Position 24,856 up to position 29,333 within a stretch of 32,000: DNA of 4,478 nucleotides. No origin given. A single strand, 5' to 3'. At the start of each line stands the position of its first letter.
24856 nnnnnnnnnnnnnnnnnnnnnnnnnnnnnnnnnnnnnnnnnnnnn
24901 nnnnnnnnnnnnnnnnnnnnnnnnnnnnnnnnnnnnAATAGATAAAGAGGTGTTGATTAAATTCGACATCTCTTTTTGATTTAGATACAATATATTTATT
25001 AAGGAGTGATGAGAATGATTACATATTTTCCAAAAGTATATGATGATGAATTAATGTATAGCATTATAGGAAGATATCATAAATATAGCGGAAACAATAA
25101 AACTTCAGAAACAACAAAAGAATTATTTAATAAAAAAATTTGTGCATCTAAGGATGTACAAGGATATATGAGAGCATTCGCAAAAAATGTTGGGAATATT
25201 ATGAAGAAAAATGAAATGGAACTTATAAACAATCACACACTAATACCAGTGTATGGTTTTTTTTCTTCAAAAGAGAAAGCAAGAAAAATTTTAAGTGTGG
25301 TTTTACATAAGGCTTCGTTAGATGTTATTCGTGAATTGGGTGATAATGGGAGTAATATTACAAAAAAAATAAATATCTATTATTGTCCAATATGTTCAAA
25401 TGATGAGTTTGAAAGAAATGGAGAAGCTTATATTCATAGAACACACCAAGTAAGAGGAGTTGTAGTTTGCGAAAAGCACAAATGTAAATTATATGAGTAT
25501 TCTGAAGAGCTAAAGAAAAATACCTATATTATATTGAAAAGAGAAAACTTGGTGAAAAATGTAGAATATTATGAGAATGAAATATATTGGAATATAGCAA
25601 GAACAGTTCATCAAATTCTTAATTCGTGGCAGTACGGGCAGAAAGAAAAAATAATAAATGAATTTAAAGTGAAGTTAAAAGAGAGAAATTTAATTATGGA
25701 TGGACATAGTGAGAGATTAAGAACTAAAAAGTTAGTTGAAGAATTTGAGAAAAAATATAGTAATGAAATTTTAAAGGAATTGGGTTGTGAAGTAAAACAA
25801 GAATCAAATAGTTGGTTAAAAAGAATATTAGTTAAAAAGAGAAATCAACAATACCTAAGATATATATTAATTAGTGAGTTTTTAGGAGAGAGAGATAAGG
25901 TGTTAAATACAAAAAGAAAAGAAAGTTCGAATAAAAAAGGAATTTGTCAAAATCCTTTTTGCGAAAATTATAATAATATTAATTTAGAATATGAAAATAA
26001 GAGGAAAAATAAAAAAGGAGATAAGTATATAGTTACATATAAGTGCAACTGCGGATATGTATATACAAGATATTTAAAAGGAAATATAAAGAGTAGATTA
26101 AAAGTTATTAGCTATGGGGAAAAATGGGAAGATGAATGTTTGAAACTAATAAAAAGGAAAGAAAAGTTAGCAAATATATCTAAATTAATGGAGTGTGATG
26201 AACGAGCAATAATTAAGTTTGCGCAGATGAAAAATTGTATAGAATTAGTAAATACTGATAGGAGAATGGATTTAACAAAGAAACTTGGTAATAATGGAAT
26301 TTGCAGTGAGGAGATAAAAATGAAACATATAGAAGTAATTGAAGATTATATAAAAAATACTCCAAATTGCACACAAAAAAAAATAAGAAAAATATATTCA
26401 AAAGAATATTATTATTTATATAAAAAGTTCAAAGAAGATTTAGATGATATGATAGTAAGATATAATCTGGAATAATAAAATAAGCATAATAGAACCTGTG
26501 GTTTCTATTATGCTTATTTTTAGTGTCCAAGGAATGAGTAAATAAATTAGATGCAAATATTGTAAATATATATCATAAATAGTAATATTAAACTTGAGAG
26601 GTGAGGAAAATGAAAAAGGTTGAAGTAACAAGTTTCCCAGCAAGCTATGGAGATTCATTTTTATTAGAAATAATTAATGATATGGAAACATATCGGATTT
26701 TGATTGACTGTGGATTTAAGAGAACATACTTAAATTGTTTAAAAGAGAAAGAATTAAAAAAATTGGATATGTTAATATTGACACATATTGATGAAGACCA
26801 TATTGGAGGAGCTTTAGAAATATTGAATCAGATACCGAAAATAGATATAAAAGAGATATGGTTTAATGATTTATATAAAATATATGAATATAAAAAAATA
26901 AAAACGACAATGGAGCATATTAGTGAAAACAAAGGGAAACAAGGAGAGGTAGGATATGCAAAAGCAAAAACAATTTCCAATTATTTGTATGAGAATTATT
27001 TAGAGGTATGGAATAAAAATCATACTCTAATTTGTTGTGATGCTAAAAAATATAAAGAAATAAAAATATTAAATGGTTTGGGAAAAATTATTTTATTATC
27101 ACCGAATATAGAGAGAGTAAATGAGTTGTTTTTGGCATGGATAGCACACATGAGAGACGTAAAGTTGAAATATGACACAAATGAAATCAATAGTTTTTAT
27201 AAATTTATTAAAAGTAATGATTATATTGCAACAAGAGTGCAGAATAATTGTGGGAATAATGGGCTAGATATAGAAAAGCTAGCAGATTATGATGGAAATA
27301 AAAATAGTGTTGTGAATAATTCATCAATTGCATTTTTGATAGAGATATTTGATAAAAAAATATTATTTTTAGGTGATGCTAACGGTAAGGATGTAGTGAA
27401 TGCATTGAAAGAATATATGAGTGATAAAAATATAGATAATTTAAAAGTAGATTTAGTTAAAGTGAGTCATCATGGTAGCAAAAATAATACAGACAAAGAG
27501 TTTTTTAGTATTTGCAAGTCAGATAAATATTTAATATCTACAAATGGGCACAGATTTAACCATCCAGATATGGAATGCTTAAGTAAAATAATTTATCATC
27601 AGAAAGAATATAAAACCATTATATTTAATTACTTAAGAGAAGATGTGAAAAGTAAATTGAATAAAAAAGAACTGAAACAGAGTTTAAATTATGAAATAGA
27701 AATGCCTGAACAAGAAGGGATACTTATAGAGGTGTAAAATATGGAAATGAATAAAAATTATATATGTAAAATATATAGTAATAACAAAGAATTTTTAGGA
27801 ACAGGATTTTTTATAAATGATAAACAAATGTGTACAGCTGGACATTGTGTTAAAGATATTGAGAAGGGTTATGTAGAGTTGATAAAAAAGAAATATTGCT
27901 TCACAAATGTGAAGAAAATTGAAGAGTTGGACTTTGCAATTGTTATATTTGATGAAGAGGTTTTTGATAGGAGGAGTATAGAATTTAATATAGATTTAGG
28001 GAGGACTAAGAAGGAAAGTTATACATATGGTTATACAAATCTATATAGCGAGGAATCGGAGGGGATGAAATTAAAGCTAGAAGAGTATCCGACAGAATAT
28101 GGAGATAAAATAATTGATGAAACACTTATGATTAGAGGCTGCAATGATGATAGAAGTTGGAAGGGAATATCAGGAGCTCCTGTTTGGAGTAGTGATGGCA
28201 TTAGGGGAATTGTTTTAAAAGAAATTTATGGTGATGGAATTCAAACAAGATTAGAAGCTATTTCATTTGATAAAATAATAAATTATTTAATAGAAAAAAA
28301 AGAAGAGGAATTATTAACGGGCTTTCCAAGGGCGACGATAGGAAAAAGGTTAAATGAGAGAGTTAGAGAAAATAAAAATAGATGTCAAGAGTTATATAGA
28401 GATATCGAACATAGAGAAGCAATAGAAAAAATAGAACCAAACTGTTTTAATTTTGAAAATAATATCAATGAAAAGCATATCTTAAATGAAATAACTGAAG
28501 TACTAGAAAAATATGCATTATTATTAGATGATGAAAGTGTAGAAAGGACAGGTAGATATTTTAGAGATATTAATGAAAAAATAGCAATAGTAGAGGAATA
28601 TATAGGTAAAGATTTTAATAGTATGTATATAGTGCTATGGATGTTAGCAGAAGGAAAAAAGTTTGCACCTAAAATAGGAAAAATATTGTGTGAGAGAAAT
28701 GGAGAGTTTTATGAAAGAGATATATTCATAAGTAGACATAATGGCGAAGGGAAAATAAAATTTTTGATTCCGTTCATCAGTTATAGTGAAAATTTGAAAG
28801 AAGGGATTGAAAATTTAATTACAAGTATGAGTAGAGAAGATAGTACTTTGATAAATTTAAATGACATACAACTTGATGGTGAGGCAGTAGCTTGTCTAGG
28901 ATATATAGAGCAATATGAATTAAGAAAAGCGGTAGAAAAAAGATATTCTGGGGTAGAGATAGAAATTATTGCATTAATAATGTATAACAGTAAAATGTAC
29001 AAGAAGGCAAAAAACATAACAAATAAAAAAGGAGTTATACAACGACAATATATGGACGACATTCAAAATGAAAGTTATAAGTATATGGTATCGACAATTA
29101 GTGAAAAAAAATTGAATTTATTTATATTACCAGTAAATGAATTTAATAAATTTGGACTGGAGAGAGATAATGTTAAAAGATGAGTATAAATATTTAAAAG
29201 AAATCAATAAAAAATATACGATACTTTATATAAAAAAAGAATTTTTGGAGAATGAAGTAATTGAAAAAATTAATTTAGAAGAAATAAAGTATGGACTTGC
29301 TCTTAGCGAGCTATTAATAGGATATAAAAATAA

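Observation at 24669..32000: Non-canonical element layout: tnsD sits at the end, ahead of tnsA, with the defence-like operon between them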

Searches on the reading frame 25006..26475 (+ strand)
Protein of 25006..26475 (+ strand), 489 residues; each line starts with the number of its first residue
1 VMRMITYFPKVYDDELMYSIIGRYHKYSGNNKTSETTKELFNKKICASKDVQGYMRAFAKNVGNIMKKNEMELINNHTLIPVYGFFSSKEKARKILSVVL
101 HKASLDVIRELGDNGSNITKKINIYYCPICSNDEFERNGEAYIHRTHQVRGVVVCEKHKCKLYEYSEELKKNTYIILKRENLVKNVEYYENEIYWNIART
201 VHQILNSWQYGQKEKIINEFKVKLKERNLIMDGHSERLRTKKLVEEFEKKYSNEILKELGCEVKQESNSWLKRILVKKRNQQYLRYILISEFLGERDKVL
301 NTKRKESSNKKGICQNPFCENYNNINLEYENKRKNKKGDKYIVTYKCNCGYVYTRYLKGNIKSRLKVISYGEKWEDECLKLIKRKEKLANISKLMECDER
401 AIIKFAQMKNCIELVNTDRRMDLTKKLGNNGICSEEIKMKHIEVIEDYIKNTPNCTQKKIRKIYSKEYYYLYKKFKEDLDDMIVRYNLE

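Call 7: search_protein_families(library=padloc, proteins=[window:25006-26475:+], max_evalue=0.01)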
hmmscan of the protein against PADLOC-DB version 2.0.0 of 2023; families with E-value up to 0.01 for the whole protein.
window:25006-26475:+ (489 aa): 2 families
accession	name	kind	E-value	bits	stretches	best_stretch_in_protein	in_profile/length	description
PDLC01616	TniQ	-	1.7e-15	55.9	1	7-162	2-126/126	CAS-I-F; associated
PDLC02149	TniQ_IB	-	5.5e-12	43.9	1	8-207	3-168/306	-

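Call 8: search_protein_families(library=pfam, proteins=[window:25006-26475:+], max_evalue=0.1)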
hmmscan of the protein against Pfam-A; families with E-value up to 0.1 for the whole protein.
window:25006-26475:+ (489 aa): 2 families
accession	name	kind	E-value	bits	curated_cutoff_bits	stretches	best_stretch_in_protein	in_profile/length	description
PF15978.11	TnsD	-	1.1e-26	94.1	32.4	1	197-476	1-277/355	Tn7-like transposition protein D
PF06527.16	TniQ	-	3.3e-13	50.9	27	1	7-162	2-142/142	TniQ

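Call 11: find_encoding_contigs(protein=window:25012-26475:+, flank=10000, max_places=6)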
Protein window:25012-26475:+ (487 aa): no gene with exactly this product is on record in the collection.

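Call 21: find_homologous_proteins(query=window:25012-26475:+, max_evalue=1e-10)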
Query window:25012-26475:+ (487 aa): 4 proteins with E <= 1e-10 among 8000 candidates.
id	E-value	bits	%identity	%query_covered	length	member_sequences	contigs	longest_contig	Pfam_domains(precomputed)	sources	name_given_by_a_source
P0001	0.0e+0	1077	100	100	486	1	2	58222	PF15978.12,PF06527.17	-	-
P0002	1.2e-61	227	41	66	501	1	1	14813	PF15978.12,PF06527.17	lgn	-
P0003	1.7e-61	226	33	99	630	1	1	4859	PF15978.12,PF06527.17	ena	-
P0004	1.4e-60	223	33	97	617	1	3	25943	PF15978.12,PF06527.17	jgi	jgi:transposase-like protein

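Call 22: find_encoding_contigs(protein=P0001, flank=10000, max_places=4)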
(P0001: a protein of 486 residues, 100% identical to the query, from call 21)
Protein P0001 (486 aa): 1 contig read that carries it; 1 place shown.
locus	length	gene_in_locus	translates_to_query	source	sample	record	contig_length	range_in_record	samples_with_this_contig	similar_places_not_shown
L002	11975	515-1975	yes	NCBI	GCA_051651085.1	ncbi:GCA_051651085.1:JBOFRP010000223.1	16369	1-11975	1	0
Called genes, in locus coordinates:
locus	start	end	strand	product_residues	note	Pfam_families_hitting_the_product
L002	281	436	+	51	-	-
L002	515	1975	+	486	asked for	PF06527:TniQ, PF15978:TnsD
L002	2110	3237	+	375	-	PF00753:Lactamase_B, PF23023:Anti-Pycsar_Apyc1 (faint)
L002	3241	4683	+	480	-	-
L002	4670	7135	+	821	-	PF00270:DEAD, PF04851:ResIII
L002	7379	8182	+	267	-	PF08722:Tn7_TnsA-like_N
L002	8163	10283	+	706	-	PF27135:HTH_TnsB, PF09299:Mu-transpos_C (faint)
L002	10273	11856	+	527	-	PF05621:TniB, PF13401:AAA_22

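Call 23: find_encoding_contigs(protein=P0002, flank=10000, max_places=4)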
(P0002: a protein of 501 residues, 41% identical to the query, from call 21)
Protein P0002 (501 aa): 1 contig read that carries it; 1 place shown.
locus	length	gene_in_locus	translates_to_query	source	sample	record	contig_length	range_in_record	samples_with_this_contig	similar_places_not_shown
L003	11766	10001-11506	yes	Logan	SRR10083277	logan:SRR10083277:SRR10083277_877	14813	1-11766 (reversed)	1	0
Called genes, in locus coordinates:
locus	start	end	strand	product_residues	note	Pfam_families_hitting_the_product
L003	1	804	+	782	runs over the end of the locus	PF04313:HSDR_N (weak), PF13588:HSDR_N_2 (weak), PF00270:DEAD, PF04851:ResIII, PF18766:SWI2_SNF2, PF08463:EcoEI_R_C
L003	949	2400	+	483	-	PF12161:HsdM_N, PF02384:N6_Mtase, PF07669:Eco57I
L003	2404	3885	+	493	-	PF01420:Methylase_S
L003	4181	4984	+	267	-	-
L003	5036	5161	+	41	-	-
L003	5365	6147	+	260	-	PF08722:Tn7_TnsA-like_N, PF08721:Tn7_Tnp_TnsA_C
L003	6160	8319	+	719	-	PF27135:HTH_TnsB, PF09299:Mu-transpos_C (weak)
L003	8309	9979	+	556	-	PF05621:TniB, PF13401:AAA_22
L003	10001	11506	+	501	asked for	PF06527:TniQ, PF15978:TnsD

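Call 24: find_encoding_contigs(protein=P0004, flank=10000, max_places=4)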
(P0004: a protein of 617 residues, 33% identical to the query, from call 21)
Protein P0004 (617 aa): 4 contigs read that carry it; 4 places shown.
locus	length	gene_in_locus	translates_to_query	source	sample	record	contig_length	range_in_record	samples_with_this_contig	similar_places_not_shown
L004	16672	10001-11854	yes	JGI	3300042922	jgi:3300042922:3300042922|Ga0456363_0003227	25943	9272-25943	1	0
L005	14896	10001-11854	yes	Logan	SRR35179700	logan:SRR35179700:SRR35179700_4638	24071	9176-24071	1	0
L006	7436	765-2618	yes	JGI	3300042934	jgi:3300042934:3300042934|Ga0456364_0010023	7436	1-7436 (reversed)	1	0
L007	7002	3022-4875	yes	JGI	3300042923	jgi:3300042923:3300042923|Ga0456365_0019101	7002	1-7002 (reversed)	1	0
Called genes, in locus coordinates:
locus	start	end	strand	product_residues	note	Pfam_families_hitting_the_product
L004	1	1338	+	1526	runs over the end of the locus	PF13289:SIR2_2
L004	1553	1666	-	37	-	-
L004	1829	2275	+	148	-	-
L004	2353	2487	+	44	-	PF02371:Transposase_20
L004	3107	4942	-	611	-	PF06527:TniQ, PF15978:TnsD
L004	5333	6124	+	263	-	PF08722:Tn7_TnsA-like_N, PF08721:Tn7_Tnp_TnsA_C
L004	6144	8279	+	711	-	PF27135:HTH_TnsB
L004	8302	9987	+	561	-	PF05621:TniB, PF13401:AAA_22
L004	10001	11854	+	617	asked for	PF06527:TniQ, PF15978:TnsD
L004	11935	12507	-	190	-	PF01966:HD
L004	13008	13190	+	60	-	-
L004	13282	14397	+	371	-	-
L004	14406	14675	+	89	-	-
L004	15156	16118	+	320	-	-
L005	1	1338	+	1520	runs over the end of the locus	PF13289:SIR2_2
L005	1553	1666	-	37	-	-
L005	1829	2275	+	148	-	-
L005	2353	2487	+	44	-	PF02371:Transposase_20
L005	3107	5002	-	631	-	PF06527:TniQ, PF15978:TnsD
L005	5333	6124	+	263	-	PF08722:Tn7_TnsA-like_N, PF08721:Tn7_Tnp_TnsA_C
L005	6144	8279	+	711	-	PF27135:HTH_TnsB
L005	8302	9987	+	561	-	PF05621:TniB, PF13401:AAA_22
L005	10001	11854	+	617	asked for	PF06527:TniQ, PF15978:TnsD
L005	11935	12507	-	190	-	PF01966:HD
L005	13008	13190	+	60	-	-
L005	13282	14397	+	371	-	-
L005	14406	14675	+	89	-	-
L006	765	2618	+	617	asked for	PF06527:TniQ, PF15978:TnsD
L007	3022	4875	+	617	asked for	PF06527:TniQ, PF15978:TnsD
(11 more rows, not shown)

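Call 61: search_protein_families(library=pfam, proteins=[L003:10001-11503:+, L004:10001-11851:+], max_evalue=0.001)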
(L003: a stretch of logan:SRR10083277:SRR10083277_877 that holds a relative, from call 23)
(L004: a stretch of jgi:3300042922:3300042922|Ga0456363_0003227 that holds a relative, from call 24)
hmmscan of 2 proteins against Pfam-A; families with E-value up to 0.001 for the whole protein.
L003:10001-11503:+ (501 aa): 2 families
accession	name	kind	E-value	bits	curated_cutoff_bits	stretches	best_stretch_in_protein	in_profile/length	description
PF15978.11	TnsD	-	3.8e-50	171.3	32.4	2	195-313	1-125/355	Tn7-like transposition protein D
PF06527.16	TniQ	-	4.5e-16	60.2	27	1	4-160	2-142/142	TniQ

L004:10001-11851:+ (617 aa): 3 families
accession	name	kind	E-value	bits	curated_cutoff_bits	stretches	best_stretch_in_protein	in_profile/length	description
PF15978.11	TnsD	-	2e-89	300.5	32.4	1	198-559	1-355/355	Tn7-like transposition protein D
PF06527.16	TniQ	-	1.3e-18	68.4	27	1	5-160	3-142/142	TniQ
PF01805.25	Surp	-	0.00014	22.3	21.1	0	240-272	4-36/53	Surp module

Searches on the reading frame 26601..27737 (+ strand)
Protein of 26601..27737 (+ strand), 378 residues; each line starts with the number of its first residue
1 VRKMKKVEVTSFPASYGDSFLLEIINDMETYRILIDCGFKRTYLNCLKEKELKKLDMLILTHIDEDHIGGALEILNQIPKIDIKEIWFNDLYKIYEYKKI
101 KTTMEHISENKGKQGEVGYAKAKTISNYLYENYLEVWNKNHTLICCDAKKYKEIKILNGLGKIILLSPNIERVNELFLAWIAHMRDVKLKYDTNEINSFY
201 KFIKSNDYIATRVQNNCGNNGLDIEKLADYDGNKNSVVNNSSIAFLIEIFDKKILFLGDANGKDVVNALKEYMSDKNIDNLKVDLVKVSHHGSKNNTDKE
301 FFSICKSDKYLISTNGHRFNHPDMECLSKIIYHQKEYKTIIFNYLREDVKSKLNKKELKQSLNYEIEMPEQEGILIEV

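Call 7: search_protein_families(library=padloc, proteins=[window:26601-27737:+], max_evalue=0.01)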
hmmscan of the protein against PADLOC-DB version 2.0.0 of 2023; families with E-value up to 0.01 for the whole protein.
window:26601-27737:+ (378 aa): 5 families
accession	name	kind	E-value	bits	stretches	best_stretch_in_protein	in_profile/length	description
PDLC03854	LmuA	-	3.5e-77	257.9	1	6-371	2-341/345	-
PDLC02158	Avs1a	-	2.1e-49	166.8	1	9-350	3-364/392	-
PDLC03805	RTasMBL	-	1.9e-41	140.3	1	14-368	8-311/322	DRT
PDLC04676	PDC-M48B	-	2.2e-12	44.5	1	27-302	28-277/357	-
PDLC04675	PDC-M48B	-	6.2e-06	23.6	1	194-313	113-228/291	-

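Call 8: search_protein_families(library=pfam, proteins=[window:26601-27737:+], max_evalue=0.1)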
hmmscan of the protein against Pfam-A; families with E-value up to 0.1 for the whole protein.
window:26601-27737:+ (378 aa): 7 families
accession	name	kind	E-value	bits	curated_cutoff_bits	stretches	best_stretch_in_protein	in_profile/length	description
PF00753.33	Lactamase_B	-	2.3e-11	44.5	22.7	1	29-80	14-69/196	Metallo-beta-lactamase superfamily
PF12706.13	Lactamase_B_2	-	8.7e-06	25.9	27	1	32-76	2-52/200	Beta-lactamase superfamily domain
PF16661.11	Lactamase_B_6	-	2.8e-05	24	27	1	28-80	4-61/193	Metallo-beta-lactamase superfamily domain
PF04017.17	DUF366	-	0.0032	17.4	29.9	1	184-278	5-100/184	Domain of unknown function (DUF366)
PF25281.1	MBL_MAP1B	-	0.011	15.3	37.6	1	9-76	23-86/279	MAP1B MBL-like domain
PF23023.1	Anti-Pycsar_Apyc1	-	0.019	14.9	50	0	28-74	27-73/250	Anti-Pycsar protein Apyc1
PF19583.5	ODP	-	0.072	13.4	27.2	0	32-109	14-94/194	ODP family beta lactamase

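Call 84: search_protein_families(library=ncbifam, proteins=[window:26610-27734:+], max_evalue=0.01)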
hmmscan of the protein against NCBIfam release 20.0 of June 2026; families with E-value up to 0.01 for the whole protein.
window:26610-27734:+ (375 aa): 12 families
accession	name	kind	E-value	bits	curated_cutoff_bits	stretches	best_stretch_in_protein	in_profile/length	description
NF041809.1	Avs1a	equivalog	7.9e-67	225.7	420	1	9-371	2-385/387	AVAST type 1 anti-phage system MBL fold metallo-hydrolase Avs1a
TIGR00361.1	ComEC_Rec2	equivalog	3.3e-13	48.7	190.05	2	232-330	559-652/663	DNA internalization-related competence protein ComEC/Rec2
NF049846.1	blaAHM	exception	6.7e-12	44.9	590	2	15-77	74-135/304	AHM family subclass B3-like metallo-beta-lactamase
NF058524.1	6A-MBL_enzyme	equivalog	7.9e-12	45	220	2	228-292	196-258/346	anti-phage 6A-MBL system MBL-fold protein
NF001911.0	PRK00685.1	equivalog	2.8e-05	23.7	144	1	25-104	15-91/228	metal-dependent hydrolase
TIGR03413.1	GSH_gloB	equivalog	3.6e-05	23.3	200.8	1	22-80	15-71/248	hydroxyacylglutathione hydrolase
NF007597.0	PRK10241.1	equivalog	5.8e-05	22.5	421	1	7-80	4-74/251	hydroxyacylglutathione hydrolase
NF008580.0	PRK11539.1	equivalog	8.8e-05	21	969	0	232-317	617-695/758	ComEC family protein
NF002553.0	PRK02113.1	equivalog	0.0013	18.2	386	1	25-73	42-87/252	MBL fold metallo-hydrolase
NF003954.0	PRK05452.1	equivalog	0.0015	17.5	711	1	30-80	46-100/479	anaerobic nitric oxide reductase flavorubredoxin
NF002558.0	PRK02126.1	subfamily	0.0036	16.3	315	1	13-67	14-63/345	ribonuclease Z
NF000801.0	PRK00055.1-3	equivalog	0.009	15.1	252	0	24-77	26-79/307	ribonuclease Z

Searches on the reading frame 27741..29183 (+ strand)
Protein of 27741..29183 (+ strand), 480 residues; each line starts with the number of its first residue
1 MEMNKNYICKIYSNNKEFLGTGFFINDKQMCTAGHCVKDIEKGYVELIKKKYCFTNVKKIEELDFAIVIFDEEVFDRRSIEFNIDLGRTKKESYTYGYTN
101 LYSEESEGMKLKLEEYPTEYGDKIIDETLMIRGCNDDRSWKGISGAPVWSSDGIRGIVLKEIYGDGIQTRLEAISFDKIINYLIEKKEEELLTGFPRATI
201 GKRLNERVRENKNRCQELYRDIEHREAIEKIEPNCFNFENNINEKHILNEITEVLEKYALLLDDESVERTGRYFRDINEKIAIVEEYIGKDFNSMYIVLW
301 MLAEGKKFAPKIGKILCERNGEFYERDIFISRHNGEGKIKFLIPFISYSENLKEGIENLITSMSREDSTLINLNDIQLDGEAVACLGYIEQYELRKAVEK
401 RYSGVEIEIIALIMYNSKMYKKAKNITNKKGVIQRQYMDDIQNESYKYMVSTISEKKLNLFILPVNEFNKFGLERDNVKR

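Call 7: search_protein_families(library=padloc, proteins=[window:27741-29183:+], max_evalue=0.01)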
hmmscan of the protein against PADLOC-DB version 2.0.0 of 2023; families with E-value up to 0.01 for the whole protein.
window:27741-29183:+ (480 aa): 4 families
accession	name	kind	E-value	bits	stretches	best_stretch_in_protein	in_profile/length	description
PDLC02960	RT-Protease_XI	-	1.3e-08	32.3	1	4-183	334-504/506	single gene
PDLC02159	Avs1b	-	2.6e-07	26.4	1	5-186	7-187/1924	-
PDLC02959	RT-Protease_XI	-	5.5e-07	26.9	1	5-183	337-508/510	single gene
PDLC04593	PDC-M35A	-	0.00027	18.8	1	8-54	11-58/216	-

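Call 8: search_protein_families(library=pfam, proteins=[window:27741-29183:+], max_evalue=0.1)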
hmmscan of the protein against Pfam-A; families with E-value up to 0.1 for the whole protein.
window:27741-29183:+ (480 aa): 2 families
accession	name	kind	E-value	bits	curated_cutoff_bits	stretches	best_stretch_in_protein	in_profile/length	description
PF00089.32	Trypsin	-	0.00062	20.1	20.6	1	7-71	14-77/220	Trypsin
PF13365.12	Trypsin_2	-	0.0037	18.5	27.6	1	20-153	1-139/144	Trypsin-like peptidase domain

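Call 64: search_dna_similar(query=window:27741-29180:+, collection=plasmids, mode=protein, max_rows=10)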
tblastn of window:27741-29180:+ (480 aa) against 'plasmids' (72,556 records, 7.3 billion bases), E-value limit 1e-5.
Records with a match: 1; places in all: 1; records where one place covers at least 80% of the query: 1.
Best place of each record, by identity: <60% 1.
By first word of the organism name: Bacillus 1.
By predicted mobility (MOB-suite, as given by PLSDB): non-mobilizable 1.
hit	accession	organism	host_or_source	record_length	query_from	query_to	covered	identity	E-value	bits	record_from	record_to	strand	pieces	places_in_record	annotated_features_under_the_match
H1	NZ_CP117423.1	Bacillus cereus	-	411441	20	471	94%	24.9%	5e-13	79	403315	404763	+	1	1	Hachiman antiphage defense system protein HamA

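Call 84: search_protein_families(library=ncbifam, proteins=[window:27741-29180:+], max_evalue=0.01)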
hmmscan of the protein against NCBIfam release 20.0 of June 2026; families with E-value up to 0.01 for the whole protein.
window:27741-29180:+ (480 aa): 1 family
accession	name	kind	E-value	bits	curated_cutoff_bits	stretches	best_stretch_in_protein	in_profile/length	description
NF041810.1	Avs1b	equivalog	4.5e-06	24.1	1500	1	6-185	8-186/1931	AVAST type 1 anti-phage system protease Avs1b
